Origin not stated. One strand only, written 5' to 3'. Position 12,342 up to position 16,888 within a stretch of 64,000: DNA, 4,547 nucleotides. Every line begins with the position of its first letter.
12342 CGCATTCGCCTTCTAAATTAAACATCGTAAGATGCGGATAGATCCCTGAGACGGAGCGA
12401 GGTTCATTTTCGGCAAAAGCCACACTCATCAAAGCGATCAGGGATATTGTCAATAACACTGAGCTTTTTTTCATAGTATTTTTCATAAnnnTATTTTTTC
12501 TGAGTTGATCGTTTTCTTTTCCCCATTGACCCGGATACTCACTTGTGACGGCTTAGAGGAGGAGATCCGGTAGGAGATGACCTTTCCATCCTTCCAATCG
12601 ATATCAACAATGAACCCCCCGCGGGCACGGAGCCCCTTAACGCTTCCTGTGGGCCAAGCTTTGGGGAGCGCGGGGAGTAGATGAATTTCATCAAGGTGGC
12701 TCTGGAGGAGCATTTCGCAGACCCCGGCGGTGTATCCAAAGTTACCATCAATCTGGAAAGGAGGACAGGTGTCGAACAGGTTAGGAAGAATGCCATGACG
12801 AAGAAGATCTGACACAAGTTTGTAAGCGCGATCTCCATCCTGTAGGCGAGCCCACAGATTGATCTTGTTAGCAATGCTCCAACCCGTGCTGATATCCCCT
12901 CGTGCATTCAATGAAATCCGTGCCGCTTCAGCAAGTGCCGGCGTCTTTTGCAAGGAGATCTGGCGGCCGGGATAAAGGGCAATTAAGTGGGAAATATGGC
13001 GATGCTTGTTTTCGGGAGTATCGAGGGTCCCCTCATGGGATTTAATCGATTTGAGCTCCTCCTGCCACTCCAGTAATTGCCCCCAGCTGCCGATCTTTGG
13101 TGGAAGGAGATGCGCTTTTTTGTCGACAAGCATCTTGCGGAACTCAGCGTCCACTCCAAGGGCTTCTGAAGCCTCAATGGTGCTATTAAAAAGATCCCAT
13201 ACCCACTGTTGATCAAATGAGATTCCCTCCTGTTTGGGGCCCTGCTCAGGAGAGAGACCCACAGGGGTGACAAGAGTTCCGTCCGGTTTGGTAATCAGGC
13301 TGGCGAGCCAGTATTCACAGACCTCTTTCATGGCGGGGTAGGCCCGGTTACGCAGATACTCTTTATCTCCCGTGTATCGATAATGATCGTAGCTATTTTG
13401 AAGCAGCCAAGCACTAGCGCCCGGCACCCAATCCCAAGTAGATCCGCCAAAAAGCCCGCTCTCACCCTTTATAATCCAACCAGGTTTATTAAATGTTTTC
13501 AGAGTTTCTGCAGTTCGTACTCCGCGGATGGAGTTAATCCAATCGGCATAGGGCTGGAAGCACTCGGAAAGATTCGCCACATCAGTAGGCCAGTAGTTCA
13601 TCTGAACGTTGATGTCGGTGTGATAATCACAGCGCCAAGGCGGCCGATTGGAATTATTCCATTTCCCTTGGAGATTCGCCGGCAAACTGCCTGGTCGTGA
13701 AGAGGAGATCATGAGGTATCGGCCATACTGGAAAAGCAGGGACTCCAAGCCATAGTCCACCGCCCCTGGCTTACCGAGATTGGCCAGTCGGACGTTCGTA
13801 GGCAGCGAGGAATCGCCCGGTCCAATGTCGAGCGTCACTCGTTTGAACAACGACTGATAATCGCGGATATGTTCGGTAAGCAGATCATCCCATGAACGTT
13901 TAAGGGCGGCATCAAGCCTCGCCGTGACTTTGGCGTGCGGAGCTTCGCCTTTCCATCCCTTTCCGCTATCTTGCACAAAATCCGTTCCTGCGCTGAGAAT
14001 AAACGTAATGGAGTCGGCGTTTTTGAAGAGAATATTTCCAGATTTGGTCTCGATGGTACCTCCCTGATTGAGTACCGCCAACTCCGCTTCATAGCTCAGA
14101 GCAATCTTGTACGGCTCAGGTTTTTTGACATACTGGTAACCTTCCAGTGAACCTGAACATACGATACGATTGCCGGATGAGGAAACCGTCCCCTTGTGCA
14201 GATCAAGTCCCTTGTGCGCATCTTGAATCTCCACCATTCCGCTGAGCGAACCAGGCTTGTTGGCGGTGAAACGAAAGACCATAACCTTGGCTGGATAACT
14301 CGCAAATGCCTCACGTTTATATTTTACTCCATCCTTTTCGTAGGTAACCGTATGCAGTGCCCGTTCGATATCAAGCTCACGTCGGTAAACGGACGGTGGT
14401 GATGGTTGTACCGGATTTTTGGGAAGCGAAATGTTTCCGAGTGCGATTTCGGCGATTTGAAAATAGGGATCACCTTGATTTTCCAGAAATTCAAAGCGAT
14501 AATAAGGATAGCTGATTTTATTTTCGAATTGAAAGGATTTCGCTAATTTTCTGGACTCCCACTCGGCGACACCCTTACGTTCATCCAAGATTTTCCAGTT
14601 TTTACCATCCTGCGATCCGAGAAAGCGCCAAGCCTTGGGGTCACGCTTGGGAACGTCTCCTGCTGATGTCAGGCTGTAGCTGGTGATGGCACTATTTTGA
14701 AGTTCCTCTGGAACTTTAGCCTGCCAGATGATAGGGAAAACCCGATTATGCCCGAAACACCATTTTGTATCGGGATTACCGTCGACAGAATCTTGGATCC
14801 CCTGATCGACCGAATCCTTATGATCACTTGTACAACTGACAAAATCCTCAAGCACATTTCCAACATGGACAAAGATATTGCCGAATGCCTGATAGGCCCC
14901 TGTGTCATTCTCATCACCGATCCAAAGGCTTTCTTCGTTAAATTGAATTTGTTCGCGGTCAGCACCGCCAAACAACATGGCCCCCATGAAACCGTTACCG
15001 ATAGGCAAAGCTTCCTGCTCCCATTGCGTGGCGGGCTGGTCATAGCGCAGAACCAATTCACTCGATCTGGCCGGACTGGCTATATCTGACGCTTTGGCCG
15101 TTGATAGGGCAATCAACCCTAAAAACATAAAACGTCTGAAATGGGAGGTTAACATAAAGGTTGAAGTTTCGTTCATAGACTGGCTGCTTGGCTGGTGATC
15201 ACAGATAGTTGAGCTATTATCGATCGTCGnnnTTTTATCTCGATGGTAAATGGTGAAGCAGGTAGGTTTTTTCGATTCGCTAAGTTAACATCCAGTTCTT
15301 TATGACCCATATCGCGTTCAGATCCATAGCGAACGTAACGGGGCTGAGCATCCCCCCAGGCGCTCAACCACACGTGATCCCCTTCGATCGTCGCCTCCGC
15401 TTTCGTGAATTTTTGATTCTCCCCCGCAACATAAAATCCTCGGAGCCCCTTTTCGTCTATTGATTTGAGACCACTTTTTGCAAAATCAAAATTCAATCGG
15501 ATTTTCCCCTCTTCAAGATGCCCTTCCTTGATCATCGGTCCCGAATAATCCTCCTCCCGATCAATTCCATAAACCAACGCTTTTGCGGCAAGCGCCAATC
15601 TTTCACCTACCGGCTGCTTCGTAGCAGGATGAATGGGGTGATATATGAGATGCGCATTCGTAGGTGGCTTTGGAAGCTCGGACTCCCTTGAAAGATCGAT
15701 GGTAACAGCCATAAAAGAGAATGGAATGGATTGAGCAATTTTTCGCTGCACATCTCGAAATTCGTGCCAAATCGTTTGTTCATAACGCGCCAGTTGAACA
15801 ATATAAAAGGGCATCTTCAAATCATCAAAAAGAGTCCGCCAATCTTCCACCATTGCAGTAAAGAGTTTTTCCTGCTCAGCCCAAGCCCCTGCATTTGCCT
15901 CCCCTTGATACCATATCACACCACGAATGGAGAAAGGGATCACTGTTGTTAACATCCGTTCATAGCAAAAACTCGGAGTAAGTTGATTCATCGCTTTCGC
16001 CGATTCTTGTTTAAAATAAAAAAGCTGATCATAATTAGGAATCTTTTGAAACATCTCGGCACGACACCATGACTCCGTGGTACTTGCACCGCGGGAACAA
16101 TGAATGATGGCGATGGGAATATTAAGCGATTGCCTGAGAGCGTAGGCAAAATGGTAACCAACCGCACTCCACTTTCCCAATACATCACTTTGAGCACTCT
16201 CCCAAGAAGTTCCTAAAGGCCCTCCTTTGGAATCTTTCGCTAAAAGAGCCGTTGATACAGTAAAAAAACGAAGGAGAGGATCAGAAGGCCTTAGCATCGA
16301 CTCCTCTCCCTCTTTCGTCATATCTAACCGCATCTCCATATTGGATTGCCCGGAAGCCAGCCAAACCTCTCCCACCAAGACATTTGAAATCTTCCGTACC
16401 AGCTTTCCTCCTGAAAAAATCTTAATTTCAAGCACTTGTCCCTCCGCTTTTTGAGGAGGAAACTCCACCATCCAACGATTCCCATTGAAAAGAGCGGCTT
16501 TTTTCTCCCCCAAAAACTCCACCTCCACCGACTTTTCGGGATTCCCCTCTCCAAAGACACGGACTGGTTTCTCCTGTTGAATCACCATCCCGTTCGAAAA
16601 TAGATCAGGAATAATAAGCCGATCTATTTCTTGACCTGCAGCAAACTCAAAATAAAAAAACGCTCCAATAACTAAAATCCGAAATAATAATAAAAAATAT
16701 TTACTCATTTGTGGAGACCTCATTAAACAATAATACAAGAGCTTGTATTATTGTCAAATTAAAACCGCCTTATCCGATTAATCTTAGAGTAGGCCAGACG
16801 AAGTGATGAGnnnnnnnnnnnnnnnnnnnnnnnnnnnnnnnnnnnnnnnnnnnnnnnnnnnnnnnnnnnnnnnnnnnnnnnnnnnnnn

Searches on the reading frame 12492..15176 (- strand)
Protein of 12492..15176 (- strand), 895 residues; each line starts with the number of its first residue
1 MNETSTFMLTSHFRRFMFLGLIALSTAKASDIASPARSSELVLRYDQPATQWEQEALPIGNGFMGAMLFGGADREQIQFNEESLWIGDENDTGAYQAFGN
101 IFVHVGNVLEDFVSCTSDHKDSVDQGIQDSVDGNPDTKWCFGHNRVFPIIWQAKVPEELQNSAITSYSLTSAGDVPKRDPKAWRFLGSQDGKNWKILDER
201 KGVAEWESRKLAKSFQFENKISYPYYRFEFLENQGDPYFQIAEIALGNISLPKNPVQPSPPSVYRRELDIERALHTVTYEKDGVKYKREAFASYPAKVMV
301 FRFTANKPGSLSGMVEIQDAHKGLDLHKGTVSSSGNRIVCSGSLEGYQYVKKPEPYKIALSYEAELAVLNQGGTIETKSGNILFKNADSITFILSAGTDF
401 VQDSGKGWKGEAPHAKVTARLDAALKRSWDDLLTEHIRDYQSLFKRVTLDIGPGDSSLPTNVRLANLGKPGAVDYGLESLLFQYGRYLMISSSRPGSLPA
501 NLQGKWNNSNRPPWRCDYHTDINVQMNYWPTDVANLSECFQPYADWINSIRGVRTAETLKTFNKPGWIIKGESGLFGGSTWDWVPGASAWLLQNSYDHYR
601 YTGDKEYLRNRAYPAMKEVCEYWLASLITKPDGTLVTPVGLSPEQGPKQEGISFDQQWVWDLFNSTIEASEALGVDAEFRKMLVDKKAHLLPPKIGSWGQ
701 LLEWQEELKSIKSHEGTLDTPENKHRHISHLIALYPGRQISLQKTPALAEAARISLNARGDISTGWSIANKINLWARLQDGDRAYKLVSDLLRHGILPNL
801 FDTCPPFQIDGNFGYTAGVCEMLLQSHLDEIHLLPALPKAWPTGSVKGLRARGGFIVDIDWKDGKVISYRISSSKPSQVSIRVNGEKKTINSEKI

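Call 11: search_protein_families(library=pfam, proteins=[window:12492-15176:-], max_evalue=0.001)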
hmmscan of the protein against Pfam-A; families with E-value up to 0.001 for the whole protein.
window:12492-15176:- (895 aa): 4 families
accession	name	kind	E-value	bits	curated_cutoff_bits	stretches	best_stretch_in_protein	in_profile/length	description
PF22124.2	Glyco_hydro_95_cat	-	8.5e-148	493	27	1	428-823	1-408/408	Glycosyl hydrolase family 95 catalytic domain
PF14498.12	Glyco_hyd_65N_2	-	1.3e-47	163.2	27.7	2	246-402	91-233/234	Glycosyl hydrolase family 65, N-terminal domain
PF21307.2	Glyco_hydro_95_C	-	1.2e-22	80.6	27.6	1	825-889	1-65/94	Glycoside hydrolase family 95, C-terminal domain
PF00754.31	F5_F8_type_C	-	2.7e-07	31.2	28.2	1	126-244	13-127/127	F5/8 type C domain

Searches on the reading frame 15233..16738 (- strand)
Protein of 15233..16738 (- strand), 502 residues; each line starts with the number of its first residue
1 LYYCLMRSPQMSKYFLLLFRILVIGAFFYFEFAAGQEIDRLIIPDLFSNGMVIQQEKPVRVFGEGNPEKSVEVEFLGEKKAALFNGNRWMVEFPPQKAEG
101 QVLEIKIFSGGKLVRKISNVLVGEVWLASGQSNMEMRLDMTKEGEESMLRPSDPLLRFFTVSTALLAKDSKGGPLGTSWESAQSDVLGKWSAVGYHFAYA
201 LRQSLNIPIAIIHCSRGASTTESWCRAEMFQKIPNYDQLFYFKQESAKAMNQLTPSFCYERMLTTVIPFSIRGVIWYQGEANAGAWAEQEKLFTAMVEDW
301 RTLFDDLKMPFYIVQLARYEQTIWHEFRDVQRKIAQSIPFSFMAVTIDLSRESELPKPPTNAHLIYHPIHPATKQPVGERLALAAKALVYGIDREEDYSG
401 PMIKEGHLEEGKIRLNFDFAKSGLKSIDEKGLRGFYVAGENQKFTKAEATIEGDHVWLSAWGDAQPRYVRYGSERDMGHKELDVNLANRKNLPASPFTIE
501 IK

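Call 11: search_protein_families(library=pfam, proteins=[window:15233-16738:-], max_evalue=0.001)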
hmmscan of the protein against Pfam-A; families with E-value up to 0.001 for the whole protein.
window:15233-16738:- (502 aa): 1 family
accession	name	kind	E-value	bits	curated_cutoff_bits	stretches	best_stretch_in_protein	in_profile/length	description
PF03629.24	SASA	-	3.1e-17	63.4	24.8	1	124-352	3-202/226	Carbohydrate esterase, sialic acid-specific acetylesterase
